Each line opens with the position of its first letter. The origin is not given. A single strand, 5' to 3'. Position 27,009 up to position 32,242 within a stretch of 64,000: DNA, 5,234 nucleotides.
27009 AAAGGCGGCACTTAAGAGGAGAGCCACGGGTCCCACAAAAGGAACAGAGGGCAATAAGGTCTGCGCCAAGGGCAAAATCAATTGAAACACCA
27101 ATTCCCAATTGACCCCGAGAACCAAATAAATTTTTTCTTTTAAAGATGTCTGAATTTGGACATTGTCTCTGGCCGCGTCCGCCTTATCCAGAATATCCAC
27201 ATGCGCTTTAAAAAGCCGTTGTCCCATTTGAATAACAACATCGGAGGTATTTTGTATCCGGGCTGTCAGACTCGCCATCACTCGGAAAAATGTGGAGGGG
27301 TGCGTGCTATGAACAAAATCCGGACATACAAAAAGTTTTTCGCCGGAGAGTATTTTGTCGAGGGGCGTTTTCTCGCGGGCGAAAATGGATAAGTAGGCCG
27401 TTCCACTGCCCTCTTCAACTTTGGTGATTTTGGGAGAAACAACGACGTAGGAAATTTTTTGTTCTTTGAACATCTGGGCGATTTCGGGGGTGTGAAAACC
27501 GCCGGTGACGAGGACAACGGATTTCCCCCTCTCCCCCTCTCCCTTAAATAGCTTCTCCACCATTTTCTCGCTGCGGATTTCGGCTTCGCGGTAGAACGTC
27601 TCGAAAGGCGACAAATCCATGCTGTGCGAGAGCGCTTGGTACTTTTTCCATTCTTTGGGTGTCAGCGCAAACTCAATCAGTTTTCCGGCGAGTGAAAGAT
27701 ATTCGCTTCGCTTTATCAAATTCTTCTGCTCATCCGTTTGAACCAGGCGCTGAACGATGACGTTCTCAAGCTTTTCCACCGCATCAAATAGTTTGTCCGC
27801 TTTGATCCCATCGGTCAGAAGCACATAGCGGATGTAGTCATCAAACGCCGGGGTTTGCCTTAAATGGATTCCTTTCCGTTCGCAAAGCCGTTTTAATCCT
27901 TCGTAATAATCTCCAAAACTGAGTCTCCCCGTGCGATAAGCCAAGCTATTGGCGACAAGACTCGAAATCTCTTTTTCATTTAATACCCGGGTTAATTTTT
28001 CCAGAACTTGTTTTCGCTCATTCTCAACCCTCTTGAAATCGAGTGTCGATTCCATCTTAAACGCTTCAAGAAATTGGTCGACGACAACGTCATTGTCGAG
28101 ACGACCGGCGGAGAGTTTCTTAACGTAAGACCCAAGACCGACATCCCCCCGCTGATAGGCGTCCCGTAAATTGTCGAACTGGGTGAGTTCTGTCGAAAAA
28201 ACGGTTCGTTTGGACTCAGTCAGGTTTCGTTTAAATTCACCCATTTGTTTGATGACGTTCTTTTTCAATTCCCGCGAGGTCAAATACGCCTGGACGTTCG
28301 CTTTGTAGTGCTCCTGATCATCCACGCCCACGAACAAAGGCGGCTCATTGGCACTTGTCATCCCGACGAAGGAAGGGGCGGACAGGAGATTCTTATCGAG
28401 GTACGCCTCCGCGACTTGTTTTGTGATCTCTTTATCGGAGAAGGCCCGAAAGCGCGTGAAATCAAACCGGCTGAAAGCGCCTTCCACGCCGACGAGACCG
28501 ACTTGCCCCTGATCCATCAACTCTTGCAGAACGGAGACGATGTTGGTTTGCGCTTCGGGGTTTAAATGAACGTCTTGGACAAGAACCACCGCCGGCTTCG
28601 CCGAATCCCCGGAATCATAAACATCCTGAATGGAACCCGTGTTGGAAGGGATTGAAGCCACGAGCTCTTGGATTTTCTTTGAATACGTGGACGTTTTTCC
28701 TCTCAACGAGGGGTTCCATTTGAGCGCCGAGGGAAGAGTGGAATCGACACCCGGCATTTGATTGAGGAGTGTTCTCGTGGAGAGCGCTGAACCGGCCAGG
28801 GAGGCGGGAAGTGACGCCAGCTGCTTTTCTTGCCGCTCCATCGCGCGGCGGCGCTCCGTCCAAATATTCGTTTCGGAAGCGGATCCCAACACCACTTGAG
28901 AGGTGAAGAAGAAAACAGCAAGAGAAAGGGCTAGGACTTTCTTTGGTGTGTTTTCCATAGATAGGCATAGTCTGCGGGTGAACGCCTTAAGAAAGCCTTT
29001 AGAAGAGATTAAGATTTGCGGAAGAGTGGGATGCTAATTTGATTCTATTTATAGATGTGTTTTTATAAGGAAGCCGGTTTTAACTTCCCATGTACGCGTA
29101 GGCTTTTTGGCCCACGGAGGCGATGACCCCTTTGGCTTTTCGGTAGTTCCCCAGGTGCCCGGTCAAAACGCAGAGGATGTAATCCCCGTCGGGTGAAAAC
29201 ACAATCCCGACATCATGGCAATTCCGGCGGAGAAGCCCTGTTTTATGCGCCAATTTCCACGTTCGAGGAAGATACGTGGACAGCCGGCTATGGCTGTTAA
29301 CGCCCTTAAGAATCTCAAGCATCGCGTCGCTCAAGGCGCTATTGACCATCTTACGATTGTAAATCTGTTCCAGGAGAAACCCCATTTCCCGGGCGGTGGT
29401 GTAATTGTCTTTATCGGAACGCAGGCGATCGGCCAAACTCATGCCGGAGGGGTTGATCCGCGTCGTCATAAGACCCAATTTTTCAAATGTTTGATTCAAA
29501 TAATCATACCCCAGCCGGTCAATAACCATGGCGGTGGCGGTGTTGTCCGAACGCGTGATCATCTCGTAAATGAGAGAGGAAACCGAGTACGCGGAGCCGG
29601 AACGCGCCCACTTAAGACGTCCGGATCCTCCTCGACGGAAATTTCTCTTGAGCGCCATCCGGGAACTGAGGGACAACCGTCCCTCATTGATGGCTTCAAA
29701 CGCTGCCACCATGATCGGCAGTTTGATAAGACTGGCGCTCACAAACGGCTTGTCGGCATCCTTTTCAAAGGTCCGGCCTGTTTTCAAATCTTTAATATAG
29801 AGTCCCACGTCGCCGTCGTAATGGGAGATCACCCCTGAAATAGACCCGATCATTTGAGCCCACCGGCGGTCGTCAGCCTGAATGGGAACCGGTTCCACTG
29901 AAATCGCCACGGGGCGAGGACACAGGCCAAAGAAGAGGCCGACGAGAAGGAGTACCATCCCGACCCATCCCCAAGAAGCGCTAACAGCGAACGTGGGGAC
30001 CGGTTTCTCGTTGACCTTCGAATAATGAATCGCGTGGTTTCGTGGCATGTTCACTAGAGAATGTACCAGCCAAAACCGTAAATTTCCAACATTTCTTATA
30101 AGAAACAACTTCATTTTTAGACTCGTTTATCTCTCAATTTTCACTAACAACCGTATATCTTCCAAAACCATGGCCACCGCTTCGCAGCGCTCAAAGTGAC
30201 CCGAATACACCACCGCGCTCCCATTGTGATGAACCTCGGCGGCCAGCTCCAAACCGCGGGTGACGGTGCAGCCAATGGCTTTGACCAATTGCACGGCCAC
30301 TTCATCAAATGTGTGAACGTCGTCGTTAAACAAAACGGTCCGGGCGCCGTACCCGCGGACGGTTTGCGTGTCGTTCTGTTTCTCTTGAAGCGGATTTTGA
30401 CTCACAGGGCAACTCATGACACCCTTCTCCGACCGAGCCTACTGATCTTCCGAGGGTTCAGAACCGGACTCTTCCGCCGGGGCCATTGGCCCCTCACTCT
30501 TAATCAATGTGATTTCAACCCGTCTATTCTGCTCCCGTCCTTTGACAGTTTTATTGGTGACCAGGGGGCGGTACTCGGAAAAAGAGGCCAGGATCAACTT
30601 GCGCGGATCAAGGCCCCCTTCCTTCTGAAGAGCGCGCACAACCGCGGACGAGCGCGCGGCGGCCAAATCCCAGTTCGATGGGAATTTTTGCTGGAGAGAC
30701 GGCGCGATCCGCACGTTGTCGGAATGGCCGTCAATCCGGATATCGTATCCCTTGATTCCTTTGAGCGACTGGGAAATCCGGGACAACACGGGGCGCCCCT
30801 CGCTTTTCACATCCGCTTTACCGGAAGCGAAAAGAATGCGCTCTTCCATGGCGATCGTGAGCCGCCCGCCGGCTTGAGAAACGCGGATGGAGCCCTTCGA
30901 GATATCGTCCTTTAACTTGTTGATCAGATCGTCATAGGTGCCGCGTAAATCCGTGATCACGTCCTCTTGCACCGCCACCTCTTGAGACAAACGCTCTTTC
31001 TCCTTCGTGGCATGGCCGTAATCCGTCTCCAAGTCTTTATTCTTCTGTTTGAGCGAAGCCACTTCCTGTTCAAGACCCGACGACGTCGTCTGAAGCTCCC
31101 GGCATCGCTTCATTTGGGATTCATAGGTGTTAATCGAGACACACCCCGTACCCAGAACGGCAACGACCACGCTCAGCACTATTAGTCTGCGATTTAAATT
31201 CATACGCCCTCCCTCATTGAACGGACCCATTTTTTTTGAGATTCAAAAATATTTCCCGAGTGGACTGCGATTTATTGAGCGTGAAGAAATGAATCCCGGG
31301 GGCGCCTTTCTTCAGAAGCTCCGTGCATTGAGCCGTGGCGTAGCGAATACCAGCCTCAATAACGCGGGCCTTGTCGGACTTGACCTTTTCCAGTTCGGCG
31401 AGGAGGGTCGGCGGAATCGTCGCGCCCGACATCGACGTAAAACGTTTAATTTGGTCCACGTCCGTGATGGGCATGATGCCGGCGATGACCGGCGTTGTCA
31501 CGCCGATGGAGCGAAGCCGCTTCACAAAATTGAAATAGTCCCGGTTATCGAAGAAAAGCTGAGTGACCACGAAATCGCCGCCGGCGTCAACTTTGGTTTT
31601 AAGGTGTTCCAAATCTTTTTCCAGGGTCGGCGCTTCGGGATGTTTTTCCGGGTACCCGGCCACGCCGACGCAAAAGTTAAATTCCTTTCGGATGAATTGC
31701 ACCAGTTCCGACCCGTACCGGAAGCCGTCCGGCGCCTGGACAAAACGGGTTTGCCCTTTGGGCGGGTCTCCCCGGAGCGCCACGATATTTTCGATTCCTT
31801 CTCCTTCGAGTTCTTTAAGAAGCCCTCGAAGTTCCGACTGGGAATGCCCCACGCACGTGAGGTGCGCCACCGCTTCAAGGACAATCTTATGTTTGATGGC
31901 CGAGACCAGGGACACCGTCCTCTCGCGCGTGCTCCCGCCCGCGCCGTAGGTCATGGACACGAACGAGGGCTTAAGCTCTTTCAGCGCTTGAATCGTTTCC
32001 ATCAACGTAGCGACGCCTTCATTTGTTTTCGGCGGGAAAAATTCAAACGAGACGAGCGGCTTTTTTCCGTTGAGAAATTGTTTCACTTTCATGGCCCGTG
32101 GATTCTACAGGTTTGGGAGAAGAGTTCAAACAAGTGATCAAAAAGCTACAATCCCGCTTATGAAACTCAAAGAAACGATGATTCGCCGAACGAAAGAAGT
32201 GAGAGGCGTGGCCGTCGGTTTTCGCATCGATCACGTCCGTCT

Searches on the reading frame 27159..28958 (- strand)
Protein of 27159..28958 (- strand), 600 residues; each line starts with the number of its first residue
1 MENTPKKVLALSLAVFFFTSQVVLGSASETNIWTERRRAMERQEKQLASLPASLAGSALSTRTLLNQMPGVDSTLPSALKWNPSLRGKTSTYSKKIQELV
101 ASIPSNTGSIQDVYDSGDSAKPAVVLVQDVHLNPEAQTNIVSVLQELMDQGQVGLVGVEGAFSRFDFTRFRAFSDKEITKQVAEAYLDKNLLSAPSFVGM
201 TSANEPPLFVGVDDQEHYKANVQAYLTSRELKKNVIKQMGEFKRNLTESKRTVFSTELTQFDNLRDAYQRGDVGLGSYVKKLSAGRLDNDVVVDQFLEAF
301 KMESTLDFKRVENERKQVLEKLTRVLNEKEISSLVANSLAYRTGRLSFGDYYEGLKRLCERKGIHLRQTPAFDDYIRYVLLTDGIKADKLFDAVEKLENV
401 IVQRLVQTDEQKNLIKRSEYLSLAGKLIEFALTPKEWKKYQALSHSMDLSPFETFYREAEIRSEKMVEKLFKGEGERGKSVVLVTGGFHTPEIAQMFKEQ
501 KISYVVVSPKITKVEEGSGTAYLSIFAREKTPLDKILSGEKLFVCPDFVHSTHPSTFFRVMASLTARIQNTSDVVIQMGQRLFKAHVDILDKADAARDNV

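Call 54: search_protein_families(library=pfam, proteins=[window:27159-28958:-], max_evalue=1)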
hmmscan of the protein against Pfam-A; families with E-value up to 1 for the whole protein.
window:27159-28958:- (600 aa): 3 families
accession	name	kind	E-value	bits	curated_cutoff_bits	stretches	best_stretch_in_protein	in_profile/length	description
PF23202.1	PAH_ZNF598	-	0.0017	19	25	1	315-360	4-51/83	ZNF598 PAH domain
PF02142.27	MGS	-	0.017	15.6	24.1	1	455-512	25-71/94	MGS-like domain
PF04187.18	Cofac_haem_bdg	-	0.056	13.9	27.7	0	446-490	159-203/213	Haem-binding uptake, Tiki superfamily, ChaN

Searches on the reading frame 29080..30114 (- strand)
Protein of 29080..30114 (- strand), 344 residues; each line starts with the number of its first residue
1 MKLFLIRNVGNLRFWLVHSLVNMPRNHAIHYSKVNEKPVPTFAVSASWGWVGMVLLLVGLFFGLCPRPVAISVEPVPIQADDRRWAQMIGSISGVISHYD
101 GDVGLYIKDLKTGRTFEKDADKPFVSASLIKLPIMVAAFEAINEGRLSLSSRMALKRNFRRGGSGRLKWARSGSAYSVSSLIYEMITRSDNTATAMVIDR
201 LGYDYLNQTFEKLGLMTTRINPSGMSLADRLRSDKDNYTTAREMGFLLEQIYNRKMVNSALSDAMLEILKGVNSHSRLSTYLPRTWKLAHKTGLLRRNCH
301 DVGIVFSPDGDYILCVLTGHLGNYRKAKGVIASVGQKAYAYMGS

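Call 17: search_protein_families(library=pfam, proteins=[window:29080-30114:-], max_evalue=0.001)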
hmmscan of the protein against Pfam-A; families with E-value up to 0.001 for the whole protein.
window:29080-30114:- (344 aa): 2 families
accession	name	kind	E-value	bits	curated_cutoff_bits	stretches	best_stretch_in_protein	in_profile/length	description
PF13354.11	Beta-lactamase2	-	1e-59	201.9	22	1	104-318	1-214/214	Beta-lactamase enzyme family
PF00768.25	Peptidase_S11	-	5.5e-08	33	27.6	1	109-254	19-168/239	D-alanyl-D-alanine carboxypeptidase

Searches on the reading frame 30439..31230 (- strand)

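Call 17: search_protein_families(library=pfam, proteins=[window:30439-31230:-], max_evalue=0.001)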
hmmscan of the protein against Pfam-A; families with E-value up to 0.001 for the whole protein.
window:30439-31230:- (263 aa): 3 families
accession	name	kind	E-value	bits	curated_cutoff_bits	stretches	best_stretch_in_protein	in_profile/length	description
PF00691.25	OmpA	-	2.2e-16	60.4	27.2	1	133-236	1-98/98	OmpA family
PF10473.14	CENP-F_leu_zip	-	0.00029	21.3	34.5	1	49-108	53-112/140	Leucine-rich repeats of kinetochore protein Cenp-F/LEK1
PF15035.11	Rootletin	-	0.00032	21.2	36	1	37-91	79-133/188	Ciliary rootlet component, centrosome cohesion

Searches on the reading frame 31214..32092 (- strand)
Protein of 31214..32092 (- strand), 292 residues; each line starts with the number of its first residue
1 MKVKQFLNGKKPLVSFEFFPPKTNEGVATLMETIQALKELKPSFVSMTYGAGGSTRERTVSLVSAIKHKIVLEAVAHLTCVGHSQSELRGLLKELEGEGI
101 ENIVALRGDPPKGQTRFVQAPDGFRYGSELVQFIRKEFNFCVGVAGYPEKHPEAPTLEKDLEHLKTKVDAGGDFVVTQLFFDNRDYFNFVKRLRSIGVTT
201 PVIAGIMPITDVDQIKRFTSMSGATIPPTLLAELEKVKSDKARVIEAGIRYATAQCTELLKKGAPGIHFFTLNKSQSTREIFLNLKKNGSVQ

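Call 17: search_protein_families(library=pfam, proteins=[window:31214-32092:-], max_evalue=0.001)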
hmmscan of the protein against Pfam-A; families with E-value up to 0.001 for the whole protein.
window:31214-32092:- (292 aa): 1 family
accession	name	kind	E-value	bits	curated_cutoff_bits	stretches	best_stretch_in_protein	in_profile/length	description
PF02219.23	MTHFR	-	2.8e-100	335.8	24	1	2-285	1-286/287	Methylenetetrahydrofolate reductase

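Call 46: find_related_loci(query=window:31214-32092:-, collection=genome_contigs, flank=1000)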
Query window:31214-32092:- (292 aa) in genome_contigs; peptide patterns used: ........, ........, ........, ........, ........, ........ (x = any residue, [..] = any of these).
387 stretches matched a pattern; 262 encode a relative of the query (tblastn E <= 1e-3); the best 80 are kept; 80 distinct loci.
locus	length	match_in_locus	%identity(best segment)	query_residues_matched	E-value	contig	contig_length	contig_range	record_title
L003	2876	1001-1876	67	1-292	9e-138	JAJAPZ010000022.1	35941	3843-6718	MAG: Candidatus Obscuribacterium magneticum isolate DUR003 NODE_22_length_35941, whole genome shotgun sequence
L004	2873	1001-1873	63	1-291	2e-128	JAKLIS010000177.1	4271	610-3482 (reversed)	MAG: Elusimicrobia bacterium isolate RA.bin92 RA.bin92_177, whole genome shotgun sequence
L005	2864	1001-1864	60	1-289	9e-115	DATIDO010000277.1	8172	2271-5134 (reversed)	MAG TPA_asm: Polyangiaceae bacterium isolate SMAG_U16345 k141_1811740, whole genome shotgun sequence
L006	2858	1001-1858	56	1-286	1e-109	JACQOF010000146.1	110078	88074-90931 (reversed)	MAG: bacterium isolate NC_groundwater_1274_Ag_S-0.2um_61_68 S_p2_S4_coassembly_k141_4121543, whole genome shotgun sequen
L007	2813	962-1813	56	1-285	1e-109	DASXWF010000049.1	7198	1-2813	MAG TPA_asm: Polyangiaceae bacterium isolate SMAG_U4764 k141_406872, whole genome shotgun sequence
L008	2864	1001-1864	55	1-288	6e-109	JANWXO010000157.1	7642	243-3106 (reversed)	MAG: Candidatus Binatia bacterium isolate SKYG48 NODE_157_length_7642_cov_3.470720, whole genome shotgun sequence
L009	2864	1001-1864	55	1-288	4e-108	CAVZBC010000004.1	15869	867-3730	MAG: uncultured Gammaproteobacteria bacterium isolate MFD02360.bin.2.207 genome assembly, contig: contig_104301, whole g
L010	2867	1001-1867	55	1-289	5e-108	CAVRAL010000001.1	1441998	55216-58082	MAG: candidate division FCPU426 bacterium isolate MFD04540.bin.1.40 genome assembly, contig: contig_10297, whole genome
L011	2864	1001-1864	55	1-287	2e-107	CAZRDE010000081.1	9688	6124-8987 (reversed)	MAG TPA_asm: uncultured Polyangiaceae bacterium isolate SRP263527_co1_219 genome assembly, contig: NODE_6155_length_9688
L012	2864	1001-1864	55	1-288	2e-106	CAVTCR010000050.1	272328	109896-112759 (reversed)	MAG: uncultured delta proteobacterium isolate MFD00962.bin.2.146 genome assembly, contig: contig_22337, whole genome sho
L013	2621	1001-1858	58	1-286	1e-107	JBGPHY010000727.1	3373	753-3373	MAG: Terriglobia bacterium isolate OBJ_0618_7090110_347 k141_816774_length_3373_cov_12.7847, whole genome shotgun sequen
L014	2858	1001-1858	53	1-286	2e-105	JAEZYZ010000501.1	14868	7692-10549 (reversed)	MAG: Proteobacteria bacterium isolate OH_PFB_28 k127_1439454, whole genome shotgun sequence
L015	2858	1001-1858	54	1-286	4e-105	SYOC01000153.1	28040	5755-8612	MAG: Proteobacteria bacterium isolate F1-80-MAGs139 F1-80__c289519, whole genome shotgun sequence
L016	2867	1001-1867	56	1-289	2e-105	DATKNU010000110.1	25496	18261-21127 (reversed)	MAG TPA_asm: bacterium isolate SMAG_U14745 k141_4407533, whole genome shotgun sequence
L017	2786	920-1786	55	1-285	8e-106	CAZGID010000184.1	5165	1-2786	MAG TPA_asm: uncultured bacterium isolate SRP193661_co1_15 genome assembly, contig: NODE_16154_length_5165_cov_5.052642,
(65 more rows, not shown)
